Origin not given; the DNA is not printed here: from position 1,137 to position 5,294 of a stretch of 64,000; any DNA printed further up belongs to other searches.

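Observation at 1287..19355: Aryl-polyene/flexirubin-type cluster with an ammonia-lyase but no recognisable starter ligase, thioesterase, LolA-like or dialkylresorcinol genes in view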

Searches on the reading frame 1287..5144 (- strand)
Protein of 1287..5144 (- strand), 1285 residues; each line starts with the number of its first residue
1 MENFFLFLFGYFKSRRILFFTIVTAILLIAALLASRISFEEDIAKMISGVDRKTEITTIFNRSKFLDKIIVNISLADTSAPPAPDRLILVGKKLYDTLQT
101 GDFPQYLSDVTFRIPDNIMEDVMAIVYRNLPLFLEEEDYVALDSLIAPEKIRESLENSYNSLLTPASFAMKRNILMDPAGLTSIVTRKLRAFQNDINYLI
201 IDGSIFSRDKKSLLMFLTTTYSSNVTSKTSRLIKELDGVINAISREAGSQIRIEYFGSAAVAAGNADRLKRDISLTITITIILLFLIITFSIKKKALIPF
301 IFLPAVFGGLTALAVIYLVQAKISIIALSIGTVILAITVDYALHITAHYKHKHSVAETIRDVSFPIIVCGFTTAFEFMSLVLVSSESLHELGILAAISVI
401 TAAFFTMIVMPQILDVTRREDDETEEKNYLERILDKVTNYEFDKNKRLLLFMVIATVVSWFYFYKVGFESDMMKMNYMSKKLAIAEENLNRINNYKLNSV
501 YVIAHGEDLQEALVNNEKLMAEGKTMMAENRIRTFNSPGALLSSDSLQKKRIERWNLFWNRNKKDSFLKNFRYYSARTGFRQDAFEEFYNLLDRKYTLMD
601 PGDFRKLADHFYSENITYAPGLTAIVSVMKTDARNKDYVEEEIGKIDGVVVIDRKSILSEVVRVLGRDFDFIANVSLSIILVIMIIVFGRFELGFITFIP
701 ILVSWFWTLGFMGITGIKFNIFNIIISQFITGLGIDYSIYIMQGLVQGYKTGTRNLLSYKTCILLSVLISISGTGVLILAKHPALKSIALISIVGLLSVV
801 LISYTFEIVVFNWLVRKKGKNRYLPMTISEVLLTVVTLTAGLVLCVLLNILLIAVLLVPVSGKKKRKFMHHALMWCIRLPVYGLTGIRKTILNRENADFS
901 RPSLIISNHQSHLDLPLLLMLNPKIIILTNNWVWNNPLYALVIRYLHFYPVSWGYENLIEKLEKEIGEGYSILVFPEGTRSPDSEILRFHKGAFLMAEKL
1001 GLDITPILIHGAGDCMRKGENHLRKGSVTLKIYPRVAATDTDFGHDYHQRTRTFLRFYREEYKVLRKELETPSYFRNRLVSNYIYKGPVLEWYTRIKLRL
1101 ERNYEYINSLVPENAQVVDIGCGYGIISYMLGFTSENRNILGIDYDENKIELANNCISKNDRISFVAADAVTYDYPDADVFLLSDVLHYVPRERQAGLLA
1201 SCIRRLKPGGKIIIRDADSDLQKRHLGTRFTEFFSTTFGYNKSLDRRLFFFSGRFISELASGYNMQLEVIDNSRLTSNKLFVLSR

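Call 3: search_protein_families(library=pfam, proteins=[window:1287-5144:-], max_evalue=0.01)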
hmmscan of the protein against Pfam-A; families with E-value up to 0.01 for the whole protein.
window:1287-5144:- (1285 aa): 13 families
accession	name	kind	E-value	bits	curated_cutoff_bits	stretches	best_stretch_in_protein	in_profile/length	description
PF01553.26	Acyltransferase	-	2.5e-19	69.8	23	1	893-1009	6-131/132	Acyltransferase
PF03176.21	MMPL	-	8.2e-16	58.3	20.5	1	202-419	77-304/333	MMPL family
PF08241.18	Methyltransf_11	-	5.2e-14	53.1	21.2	1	1118-1214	1-95/95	Methyltransferase domain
PF13649.12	Methyltransf_25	-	6.3e-14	52.9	27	1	1117-1210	1-97/97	Methyltransferase domain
PF13847.12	Methyltransf_31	-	5.2e-12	46.1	27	1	1114-1220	4-117/145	Methyltransferase domain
PF08242.18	Methyltransf_12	-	1.9e-10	41.8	30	1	1118-1212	1-98/98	Methyltransferase domain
PF13489.12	Methyltransf_23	-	1.9e-09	37.9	27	1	1111-1265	20-159/164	Methyltransferase domain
PF00891.24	Methyltransf_2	-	1.3e-06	28.3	22.3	1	1116-1217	65-167/210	O-methyltransferase domain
PF05175.20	MTS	-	4.9e-06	26.7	23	1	1113-1172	31-92/170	Methyltransferase small domain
PF07021.18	MetW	-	0.00095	19.3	21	1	1103-1187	3-85/193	Methionine biosynthesis protein MetW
PF06325.19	PrmA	-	0.001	19.1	22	1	1106-1162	154-209/296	Ribosomal protein L11 methyltransferase (PrmA)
PF05401.17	NodS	-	0.0078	16.5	24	0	1114-1221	44-151/201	Nodulation protein S (NodS)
PF07091.17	FmrO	-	0.0099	15.8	27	0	1100-1195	94-192/255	Ribosomal RNA methyltransferase (FmrO)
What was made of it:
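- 1287..5144 (-): FlxU: MMPL exporter + PlsC-type acyltransferase + class I methyltransferase fusion (1285 aa). Pfam MMPL, Acyltransferase and Methyltransf_11/25 (call 3).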

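Call 12: search_protein_families(library=ncbifam, proteins=[window:1287-5144:-], max_evalue=0.001)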
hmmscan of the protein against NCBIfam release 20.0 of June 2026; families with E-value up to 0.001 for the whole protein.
window:1287-5144:- (1285 aa): 28 families (the best 25 are shown)
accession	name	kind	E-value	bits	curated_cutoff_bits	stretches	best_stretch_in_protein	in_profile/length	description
TIGR03480.1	HpnN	hypoth_equivalog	5e-28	97.6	751.85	2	231-507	229-510/862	hopanoid biosynthesis associated RND transporter like protein HpnN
TIGR00921.1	2A067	subfamily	4.5e-21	74.6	351.9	2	207-512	131-456/733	hydrophobe/amphiphile efflux-3 (HAE3) family transporter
TIGR00530.1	AGP_acyltrn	subfamily_domain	1.6e-17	63.5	102.95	1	890-1009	5-129/130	1-acylglycerol-3-phosphate O-acyltransferase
NF052374.1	HopndTporHpnN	equivalog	6e-16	57.7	1100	2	242-510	243-516/858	hopanoid transporter HpnN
TIGR00833.1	actII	subfamily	5.7e-14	51.4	874.7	2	205-421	110-336/910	MMPL family RND transporter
NF045600.2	BstA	equivalog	1e-13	50.1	1400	2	199-512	209-535/903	sterol transporter cytoplasmic membrane protein BstA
NF006386.0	PRK08633.1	equivalog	1.2e-10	39.8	1221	1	864-1012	409-554/1147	acyl-[ACP]--phospholipid O-acyltransferase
NF043040.1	corrin_prot_MT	hypoth_equivalog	4.4e-10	39.4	180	1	1099-1216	26-149/216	corrinoid protein-associated methyltransferase CpaM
TIGR01983.1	UbiG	equivalog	6.1e-10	38.8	102.95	1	1111-1215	47-152/228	bifunctional 2-polyprenyl-6-hydroxyphenol methylase/3-demethylubiquinol 3-O-methyltransferase UbiG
NF041537.1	ArsM_AhpD_UU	exception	3.7e-08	32.5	510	1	1113-1217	76-183/345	arsenite methyltransferase/AhpD domain selenoprotein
NF045667.1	MTase_DVU1556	equivalog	5.8e-07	29.2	155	1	1111-1217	20-122/213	DVU_1556 family methyltransferase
NF041536.1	ArsM_DUF2284_UU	exception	8.3e-07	27.7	575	1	1112-1235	75-202/459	arsenite methyltransferase/DUF2284 domain selenoprotein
NF011593.0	PRK15018.1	equivalog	3.6e-06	26.9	501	1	836-1049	9-215/245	1-acylglycerol-3-phosphate O-acyltransferase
NF005959.0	PRK08043.1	equivalog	4.9e-06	25.1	886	1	903-1036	30-160/719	bifunctional acyl-ACP--phospholipid O-acyltransferase/long-chain-fatty-acid--ACP ligase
NF011529.0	PRK14968.1-3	equivalog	8.5e-06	25.3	162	1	1111-1169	32-90/198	putative methyltransferase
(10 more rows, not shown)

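Call 29: find_encoding_contigs(protein=window:1287-5144:-, flank=10000, max_places=4)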
Protein window:1287-5144:- (1285 aa): 24 contigs read that carry it; 1 place shown.
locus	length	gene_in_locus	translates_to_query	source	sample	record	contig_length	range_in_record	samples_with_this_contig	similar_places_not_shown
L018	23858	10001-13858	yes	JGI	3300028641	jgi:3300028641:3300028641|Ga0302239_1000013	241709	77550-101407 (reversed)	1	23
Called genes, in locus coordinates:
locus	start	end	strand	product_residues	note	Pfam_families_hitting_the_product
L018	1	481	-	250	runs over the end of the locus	PF00005:ABC_tran, PF13304:AAA_21 (weak)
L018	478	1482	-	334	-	PF14399:BtrH_N, PF16169:DUF4872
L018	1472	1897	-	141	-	-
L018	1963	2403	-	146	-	PF22817:ApeP-like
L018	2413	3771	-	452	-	PF02310:B12-binding, PF04055:Radical_SAM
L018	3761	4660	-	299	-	PF03279:Lip_A_acyltrans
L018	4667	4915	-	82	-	PF00550:PP-binding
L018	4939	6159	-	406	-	PF00109:ketoacyl-synt, PF02801:Ketoacyl-synt_C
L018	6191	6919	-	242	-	PF00106:adh_short, PF08659:KR, PF13561:adh_short_C2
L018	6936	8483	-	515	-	PF00221:Lyase_aromatic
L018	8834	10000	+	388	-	PF00535:Glycos_transf_2, PF09835:DUF2062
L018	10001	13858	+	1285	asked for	PF03176:MMPL, PF01553:Acyltransferase, PF00891:Methyltransf_2 (weak), PF08241:Methyltransf_11, PF08242:Methyltransf_12, PF13489:Methyltransf_23, PF13649:Methyltransf_25, PF13847:Methyltransf_31, +1 more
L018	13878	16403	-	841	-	PF13620:CarboxypepD_reg, PF13715:CarbopepD_reg_2, PF18939:DUF5686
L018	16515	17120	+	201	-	-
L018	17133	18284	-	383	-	-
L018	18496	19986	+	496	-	PF00890:FAD_binding_2, PF01266:DAO (weak), PF01593:Amino_oxidase, PF01946:Thi4 (weak), PF03486:HI0933_like (faint), PF12831:FAD_oxidored (weak), PF13450:NAD_binding_8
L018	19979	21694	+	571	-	PF03417:AAT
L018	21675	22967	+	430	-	PF00501:AMP-binding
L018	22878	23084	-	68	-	-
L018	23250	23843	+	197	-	-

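Call 30: search_protein_families(library=ncbifam, proteins=[L018:13878-16403:-, L018:16515-17120:+, L018:17133-18284:-, L018:18496-19986:+, L018:19979-21694:+, L018:21675-22967:+, L018:23250-23843:+], max_evalue=0.001)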
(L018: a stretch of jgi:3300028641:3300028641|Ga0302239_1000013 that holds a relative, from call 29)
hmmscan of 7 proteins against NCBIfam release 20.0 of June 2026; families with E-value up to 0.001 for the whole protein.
L018:13878-16403:- (841 aa): 1 family
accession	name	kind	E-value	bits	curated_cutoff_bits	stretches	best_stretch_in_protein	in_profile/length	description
TIGR04056.1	OMP_RagA_SusC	subfamily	3.5e-11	42.2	368.25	1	30-114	3-83/981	SusC/RagA family TonB-linked outer membrane protein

L018:16515-17120:+ (201 aa): 0 families

L018:17133-18284:- (383 aa): 0 families

L018:18496-19986:+ (496 aa): 62 families (the best 25 are shown)
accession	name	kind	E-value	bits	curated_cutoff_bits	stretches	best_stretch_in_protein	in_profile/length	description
TIGR02733.1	desat_CrtD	equivalog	2.2e-35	122.3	549.7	2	194-482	209-487/492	C-3',4' desaturase CrtD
TIGR02730.1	carot_isom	equivalog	8.7e-24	84.2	586.9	2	3-147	1-145/493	carotenoid isomerase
TIGR02734.1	crtI_fam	subfamily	1.8e-16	59.9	238.1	1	5-136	1-130/504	phytoene desaturase family protein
NF058655.1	CrtID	equivalog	3.8e-14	52.4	640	1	5-465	1-462/478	bifunctional phytoene desaturase/3,4-desaturase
NF005560.0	PRK07233.1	equivalog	3.4e-13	49.2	252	1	5-84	3-80/435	hypothetical protein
NF045689.1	BCarotKetCrtO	equivalog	1.8e-10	40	1000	1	2-43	3-44/563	beta-carotene ketolase CrtO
NF045637.1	carotdesatCrtDProt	equivalog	2e-10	39.8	580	1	5-54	1-50/485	1-hydroxycarotenoid 3,4-desaturase CrtD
TIGR03467.1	HpnE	equivalog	1.7e-09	37.6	283.05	1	5-96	1-89/430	hydroxysqualene dehydroxylase HpnE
TIGR00562.1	proto_IX_ox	equivalog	1.3e-08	33.9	97.85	1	2-67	2-67/470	protoporphyrinogen oxidase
TIGR00292.1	TIGR00292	equivalog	1.4e-08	34.3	148.3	1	2-40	21-59/254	sulfide-dependent adenosine diphosphate thiazole synthase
NF042421.1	hydcarot_desat_CrtD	equivalog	1.4e-08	33.7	500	1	5-130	4-126/487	1-hydroxycarotenoid 3,4-desaturase CrtD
NF005548.0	PRK07208.1-4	equivalog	2.4e-08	33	389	1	3-57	4-58/488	hypothetical protein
NF005545.0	PRK07208.1-1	equivalog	4.5e-08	31.9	451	1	3-58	8-64/504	hypothetical protein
NF009410.0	PRK12771.1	subfamily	4.9e-07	28.7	516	1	5-41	141-177/566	NAD(P)-binding protein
NF005546.0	PRK07208.1-2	equivalog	7.2e-07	28.1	418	1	3-60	5-63/527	hypothetical protein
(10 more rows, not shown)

L018:19979-21694:+ (571 aa): 1 family
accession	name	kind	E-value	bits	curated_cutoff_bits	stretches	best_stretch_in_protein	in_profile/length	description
NF040521.1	C45_proenzyme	subfamily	3.9e-66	223.6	85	1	79-420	1-311/313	C45 family autoproteolytic acyltransferase/hydrolase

L018:21675-22967:+ (430 aa): 9 families
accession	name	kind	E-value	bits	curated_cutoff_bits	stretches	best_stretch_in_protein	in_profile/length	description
NF053551.1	FlxY_rubin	equivalog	7.6e-206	683.8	520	1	6-430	1-424/424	flexirubin biosynthesis putative acyl-CoA ligase FlxY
NF041878.1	paak_haloarch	equivalog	1e-48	166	700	1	5-413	4-409/427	phenylacetate--CoA ligase PaaK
NF045666.1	DVU1553_fam_AMP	equivalog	6.5e-43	147.1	300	1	9-328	18-330/331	DVU_1553 family AMP-dependent CoA ligase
TIGR02155.1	PA_CoA_ligase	equivalog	1.1e-39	136.2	646.3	1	7-386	1-374/422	phenylacetate--CoA ligase PaaK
TIGR03335.1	F390_ftsA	equivalog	2e-25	89.4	458.7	1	2-322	2-323/445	coenzyme F390 synthetase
NF041217.1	BagE_FevW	exception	2e-12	46.8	800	1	225-332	210-314/424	bagremycin/ferroverdin synthetase BagE/FevW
TIGR02304.1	aden_form_hyp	equivalog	4.9e-07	29.1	251.9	1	168-335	182-332/430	F390 synthetase-related protein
TIGR01733.1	AA-adenyl-dom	subfamily_domain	2.9e-05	23.1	317.4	1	58-292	100-329/409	amino acid adenylation domain-containing protein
NF006182.0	PRK08316.1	subfamily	0.00043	18.9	663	1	71-286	162-371/523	fatty acyl-CoA synthetase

L018:23250-23843:+ (197 aa): 0 families
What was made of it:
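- That contig carries FlxV, FlxW (C45, 223 bits) and FlxY (683.8 bits against 520) at window coordinates -3.4 to -7.8 kb (calls 29, 30).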

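Call 32: find_homologous_proteins(query=L018:21675-22967:+, max_evalue=1e-20)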
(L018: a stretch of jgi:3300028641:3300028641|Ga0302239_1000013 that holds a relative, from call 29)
Query L018:21675-22967:+ (430 aa): 8000 proteins with E <= 1e-20 among 8000 candidates; the best 120 are listed.
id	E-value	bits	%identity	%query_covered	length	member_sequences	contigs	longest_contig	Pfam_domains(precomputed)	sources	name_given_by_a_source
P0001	1.2e-289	978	100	100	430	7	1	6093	PF00501.35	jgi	jgi:phenylacetate-CoA ligase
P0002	3.1e-262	888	89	100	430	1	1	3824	PF00501.35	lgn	-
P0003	5.7e-262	887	88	100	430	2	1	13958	PF00501.35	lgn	-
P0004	1.8e-261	885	88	100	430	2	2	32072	PF00501.35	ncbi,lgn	-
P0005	2.6e-259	878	87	100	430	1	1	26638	PF00501.35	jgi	-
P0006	9.9e-259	876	87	100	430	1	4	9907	PF00501.35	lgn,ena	-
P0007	6.6e-258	873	87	100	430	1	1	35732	PF00501.35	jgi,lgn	jgi:phenylacetate-CoA ligase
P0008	1.7e-257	872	87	100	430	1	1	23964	PF00501.35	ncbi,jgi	jgi:phenylacetate-CoA ligase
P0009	1.1e-249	846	83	100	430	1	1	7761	PF00501.35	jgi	jgi:phenylacetate-CoA ligase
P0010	1.5e-249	846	83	100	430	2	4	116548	PF00501.35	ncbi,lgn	-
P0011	2.4e-247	839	83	100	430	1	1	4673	PF00501.35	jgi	-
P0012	1.6e-244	829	81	100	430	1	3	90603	PF00501.35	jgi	jgi:phenylacetate-CoA ligase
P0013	1.8e-243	826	81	100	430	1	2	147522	PF00501.35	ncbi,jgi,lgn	-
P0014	2.6e-243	825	82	100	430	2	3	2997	PF00501.35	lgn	-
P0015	6.3e-243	824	81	100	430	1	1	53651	PF00501.35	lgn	-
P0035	4.5e-230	782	77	100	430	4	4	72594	PF00501.35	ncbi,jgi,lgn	-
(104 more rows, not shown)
